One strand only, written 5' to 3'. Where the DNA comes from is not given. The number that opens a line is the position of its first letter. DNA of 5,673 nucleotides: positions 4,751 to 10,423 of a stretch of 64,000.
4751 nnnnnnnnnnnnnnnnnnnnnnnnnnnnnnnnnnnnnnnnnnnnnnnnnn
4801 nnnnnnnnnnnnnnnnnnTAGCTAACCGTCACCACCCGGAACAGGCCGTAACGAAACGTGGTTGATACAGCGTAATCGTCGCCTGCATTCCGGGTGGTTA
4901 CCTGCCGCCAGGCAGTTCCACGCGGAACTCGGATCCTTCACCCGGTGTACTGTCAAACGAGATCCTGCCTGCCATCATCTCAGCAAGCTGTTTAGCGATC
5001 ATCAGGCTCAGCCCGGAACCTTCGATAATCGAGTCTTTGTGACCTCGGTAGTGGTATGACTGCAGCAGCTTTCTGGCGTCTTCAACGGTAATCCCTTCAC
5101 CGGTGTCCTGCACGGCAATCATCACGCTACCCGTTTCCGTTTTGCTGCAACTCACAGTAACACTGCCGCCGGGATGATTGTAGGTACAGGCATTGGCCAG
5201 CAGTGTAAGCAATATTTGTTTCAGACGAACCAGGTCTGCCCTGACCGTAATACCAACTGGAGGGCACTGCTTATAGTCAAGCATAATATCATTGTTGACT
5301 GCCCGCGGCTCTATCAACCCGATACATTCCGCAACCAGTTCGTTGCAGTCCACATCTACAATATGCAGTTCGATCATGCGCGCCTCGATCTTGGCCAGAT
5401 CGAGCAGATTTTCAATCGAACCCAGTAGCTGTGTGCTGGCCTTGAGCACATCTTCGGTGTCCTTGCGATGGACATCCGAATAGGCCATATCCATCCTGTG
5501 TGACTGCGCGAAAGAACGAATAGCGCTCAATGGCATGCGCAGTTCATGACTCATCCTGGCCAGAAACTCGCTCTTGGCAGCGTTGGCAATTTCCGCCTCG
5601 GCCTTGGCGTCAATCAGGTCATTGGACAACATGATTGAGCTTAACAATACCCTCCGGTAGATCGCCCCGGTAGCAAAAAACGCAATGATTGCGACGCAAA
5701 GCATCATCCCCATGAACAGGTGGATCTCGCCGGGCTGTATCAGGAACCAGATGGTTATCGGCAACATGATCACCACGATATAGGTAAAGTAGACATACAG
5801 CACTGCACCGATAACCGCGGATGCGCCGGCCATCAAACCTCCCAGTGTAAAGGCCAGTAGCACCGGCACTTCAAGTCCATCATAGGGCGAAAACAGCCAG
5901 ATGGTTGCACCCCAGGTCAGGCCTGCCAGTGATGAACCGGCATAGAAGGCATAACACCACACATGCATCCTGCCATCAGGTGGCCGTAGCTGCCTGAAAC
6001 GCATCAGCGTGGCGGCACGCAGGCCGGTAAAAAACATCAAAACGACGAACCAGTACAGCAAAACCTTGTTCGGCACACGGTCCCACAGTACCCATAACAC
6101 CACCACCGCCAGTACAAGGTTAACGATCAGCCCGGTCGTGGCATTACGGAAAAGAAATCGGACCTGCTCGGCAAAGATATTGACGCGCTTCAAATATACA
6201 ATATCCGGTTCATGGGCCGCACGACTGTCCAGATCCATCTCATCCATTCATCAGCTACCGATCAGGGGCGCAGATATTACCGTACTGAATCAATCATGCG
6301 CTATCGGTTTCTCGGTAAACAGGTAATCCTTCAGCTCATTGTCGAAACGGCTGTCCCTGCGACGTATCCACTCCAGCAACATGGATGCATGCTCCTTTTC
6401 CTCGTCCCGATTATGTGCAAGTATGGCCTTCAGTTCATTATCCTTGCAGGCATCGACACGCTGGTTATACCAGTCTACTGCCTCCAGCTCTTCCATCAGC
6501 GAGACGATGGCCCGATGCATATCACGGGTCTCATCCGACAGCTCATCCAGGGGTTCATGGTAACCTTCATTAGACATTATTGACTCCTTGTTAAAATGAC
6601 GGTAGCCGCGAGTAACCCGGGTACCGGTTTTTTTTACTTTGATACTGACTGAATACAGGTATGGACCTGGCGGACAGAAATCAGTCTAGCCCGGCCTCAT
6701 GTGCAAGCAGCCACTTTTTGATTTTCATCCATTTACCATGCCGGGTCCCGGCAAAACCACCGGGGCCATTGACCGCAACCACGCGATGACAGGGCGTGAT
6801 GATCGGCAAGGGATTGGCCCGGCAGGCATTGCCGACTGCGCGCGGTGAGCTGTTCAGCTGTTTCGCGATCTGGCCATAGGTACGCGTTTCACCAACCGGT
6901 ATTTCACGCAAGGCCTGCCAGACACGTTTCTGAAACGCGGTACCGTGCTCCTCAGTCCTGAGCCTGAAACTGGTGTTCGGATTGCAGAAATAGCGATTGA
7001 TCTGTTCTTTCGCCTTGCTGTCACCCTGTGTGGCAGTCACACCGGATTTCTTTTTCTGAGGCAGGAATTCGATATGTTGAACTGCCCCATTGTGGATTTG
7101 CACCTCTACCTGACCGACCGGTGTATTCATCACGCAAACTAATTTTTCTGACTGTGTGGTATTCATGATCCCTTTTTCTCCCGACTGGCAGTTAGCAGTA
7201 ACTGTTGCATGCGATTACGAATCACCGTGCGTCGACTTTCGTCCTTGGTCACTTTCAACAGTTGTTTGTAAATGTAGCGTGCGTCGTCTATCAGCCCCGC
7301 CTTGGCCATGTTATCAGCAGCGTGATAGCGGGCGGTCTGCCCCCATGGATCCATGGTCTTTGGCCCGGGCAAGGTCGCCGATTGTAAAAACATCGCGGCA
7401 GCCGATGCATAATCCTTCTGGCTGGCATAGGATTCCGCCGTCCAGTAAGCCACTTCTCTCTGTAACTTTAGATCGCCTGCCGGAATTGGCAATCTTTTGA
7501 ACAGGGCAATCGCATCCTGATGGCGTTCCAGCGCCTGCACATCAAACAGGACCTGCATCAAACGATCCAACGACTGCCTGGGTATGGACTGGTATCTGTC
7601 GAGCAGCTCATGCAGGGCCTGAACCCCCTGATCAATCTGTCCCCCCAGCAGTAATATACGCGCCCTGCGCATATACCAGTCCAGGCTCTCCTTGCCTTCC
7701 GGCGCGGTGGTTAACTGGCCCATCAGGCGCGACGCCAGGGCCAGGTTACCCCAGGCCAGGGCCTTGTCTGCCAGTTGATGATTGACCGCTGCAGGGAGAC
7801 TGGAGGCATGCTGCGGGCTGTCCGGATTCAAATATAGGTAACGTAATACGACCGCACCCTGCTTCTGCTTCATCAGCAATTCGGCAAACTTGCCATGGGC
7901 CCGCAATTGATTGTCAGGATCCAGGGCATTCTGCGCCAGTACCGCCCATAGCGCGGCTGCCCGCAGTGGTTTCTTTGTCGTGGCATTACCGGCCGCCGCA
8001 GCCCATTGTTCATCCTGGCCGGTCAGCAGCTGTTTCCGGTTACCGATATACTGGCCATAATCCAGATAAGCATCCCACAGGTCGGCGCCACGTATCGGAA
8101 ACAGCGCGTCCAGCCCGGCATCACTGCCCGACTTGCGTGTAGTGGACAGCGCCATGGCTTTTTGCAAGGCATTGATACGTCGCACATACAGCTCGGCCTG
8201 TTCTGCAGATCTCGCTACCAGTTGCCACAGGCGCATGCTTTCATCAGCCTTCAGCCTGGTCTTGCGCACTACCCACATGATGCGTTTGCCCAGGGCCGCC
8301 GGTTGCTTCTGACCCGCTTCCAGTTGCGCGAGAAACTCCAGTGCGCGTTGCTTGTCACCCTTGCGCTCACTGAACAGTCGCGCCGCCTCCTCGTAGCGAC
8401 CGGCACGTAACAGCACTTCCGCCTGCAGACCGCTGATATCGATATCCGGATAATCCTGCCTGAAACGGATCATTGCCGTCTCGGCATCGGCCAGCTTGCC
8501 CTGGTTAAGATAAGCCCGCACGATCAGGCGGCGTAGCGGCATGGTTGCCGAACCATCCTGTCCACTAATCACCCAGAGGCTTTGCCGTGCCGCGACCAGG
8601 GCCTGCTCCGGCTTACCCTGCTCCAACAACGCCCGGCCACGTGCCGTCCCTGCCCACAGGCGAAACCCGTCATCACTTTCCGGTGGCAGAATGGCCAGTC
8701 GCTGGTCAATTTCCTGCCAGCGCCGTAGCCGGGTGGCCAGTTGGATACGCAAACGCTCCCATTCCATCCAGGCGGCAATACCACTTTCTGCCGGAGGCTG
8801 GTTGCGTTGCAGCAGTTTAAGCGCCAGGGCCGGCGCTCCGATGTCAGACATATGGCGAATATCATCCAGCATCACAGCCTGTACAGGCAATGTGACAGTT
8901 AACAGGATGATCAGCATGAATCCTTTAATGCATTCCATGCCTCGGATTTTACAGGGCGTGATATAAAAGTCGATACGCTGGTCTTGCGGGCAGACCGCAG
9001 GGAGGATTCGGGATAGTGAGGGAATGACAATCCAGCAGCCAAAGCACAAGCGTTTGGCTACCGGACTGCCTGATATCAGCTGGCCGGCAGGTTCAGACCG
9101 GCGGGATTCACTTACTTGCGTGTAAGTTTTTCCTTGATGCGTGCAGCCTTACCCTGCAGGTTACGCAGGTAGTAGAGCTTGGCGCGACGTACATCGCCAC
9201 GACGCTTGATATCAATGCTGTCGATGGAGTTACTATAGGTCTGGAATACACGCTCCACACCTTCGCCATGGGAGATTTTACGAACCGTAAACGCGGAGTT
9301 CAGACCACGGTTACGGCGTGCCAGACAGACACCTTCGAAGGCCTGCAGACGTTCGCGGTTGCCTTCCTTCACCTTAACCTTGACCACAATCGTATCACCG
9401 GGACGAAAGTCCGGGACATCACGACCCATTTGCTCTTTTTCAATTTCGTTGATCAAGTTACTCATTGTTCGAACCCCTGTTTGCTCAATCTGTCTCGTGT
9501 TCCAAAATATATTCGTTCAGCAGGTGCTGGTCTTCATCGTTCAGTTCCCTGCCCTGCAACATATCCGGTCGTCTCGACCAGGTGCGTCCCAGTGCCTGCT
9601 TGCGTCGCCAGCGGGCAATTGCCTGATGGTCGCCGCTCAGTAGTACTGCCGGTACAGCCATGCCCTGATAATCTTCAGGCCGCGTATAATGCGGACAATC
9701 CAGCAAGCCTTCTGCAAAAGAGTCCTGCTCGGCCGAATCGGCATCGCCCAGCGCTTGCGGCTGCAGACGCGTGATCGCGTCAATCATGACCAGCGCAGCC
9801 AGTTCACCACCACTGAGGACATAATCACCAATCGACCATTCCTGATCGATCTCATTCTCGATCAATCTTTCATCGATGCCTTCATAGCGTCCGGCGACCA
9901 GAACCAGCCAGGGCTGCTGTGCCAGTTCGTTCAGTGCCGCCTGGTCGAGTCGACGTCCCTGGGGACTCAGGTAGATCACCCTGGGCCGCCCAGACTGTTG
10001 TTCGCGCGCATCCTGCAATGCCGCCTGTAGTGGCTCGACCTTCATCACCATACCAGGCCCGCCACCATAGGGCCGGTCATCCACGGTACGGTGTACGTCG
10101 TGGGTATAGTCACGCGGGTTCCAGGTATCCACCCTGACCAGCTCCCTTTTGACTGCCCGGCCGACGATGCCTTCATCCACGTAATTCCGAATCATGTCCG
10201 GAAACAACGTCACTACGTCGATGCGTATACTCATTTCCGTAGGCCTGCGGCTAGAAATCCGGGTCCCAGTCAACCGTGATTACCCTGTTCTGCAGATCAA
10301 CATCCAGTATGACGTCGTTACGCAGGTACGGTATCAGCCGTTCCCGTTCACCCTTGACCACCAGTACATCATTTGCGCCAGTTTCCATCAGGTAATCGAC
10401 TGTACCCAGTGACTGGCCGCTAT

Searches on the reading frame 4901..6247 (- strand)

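Call 21: search_protein_families(library=pfam, proteins=[window:4901-6247:-], max_evalue=0.001)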
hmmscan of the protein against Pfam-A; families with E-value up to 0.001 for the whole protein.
window:4901-6247:- (449 aa): 2 families
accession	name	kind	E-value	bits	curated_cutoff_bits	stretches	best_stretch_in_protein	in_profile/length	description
PF02518.31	HATPase_c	-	3.2e-22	79.5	26.4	1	338-446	2-108/111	Histidine kinase-, DNA gyrase B-, and HSP90-like ATPase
PF00512.31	HisKA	-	7.8e-14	51.9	26.9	1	224-289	1-65/66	His Kinase A (phospho-acceptor) domain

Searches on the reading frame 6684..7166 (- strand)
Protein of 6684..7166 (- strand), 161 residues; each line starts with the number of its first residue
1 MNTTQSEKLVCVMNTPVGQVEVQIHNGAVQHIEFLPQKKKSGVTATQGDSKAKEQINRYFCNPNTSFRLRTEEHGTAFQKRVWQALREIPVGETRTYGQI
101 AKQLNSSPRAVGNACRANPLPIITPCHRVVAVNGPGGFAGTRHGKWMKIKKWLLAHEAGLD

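Call 21: search_protein_families(library=pfam, proteins=[window:6684-7166:-], max_evalue=0.001)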
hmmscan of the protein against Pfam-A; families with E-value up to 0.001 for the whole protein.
window:6684-7166:- (161 aa): 1 family
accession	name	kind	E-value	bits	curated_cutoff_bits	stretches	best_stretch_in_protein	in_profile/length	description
PF01035.26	DNA_binding_1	-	7.4e-29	99.9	27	1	77-158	1-80/81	6-O-methylguanine DNA methyltransferase, DNA binding domain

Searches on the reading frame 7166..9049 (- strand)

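Call 21: search_protein_families(library=pfam, proteins=[window:7166-9049:-], max_evalue=0.001)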
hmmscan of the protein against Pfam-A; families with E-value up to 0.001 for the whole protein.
window:7166-9049:- (628 aa): 6 families
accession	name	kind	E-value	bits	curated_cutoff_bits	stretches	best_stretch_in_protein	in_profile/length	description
PF13174.12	TPR_6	-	5.9e-08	33.3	26.3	0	460-486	4-30/33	Tetratricopeptide repeat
PF14559.12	TPR_19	-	1.5e-06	28.9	25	0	141-211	1-67/68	Tetratricopeptide repeat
PF12895.13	ANAPC3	-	2.1e-06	28.3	27.2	0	531-594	23-79/82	Anaphase-promoting complex, cyclosome, subunit 3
PF13432.12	TPR_16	-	3.6e-06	27.7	32.7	1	177-228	4-56/65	Tetratricopeptide repeat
PF07719.23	TPR_2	-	0.00012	22.3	27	0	209-227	7-25/34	Tetratricopeptide repeat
PF13428.12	TPR_14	-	0.00091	20.1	23.5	0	210-242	8-43/44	Tetratricopeptide repeat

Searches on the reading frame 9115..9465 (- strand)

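Call 21: search_protein_families(library=pfam, proteins=[window:9115-9465:-], max_evalue=0.001)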
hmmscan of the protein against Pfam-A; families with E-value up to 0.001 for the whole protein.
window:9115-9465:- (117 aa): 1 family
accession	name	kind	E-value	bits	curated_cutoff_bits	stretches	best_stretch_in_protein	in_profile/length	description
PF01245.26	Ribosomal_L19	-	1.1e-49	167.5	22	1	3-113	1-111/111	Ribosomal protein L19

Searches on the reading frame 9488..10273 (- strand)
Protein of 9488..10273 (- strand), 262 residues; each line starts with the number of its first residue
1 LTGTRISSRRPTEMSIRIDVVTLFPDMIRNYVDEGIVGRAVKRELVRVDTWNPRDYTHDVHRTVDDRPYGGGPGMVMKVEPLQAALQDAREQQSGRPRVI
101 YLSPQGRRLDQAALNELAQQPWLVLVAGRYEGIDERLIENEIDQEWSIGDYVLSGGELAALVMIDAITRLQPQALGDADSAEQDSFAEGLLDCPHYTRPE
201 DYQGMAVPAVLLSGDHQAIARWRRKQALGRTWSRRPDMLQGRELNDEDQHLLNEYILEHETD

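Call 21: search_protein_families(library=pfam, proteins=[window:9488-10273:-], max_evalue=0.001)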
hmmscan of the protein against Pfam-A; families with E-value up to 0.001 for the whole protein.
window:9488-10273:- (262 aa): 1 family
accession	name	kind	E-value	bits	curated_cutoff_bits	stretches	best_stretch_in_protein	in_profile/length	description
PF01746.26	tRNA_m1G_MT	-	7.3e-65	218.8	27.3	1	38-236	2-195/195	tRNA (Guanine-1)-methyltransferase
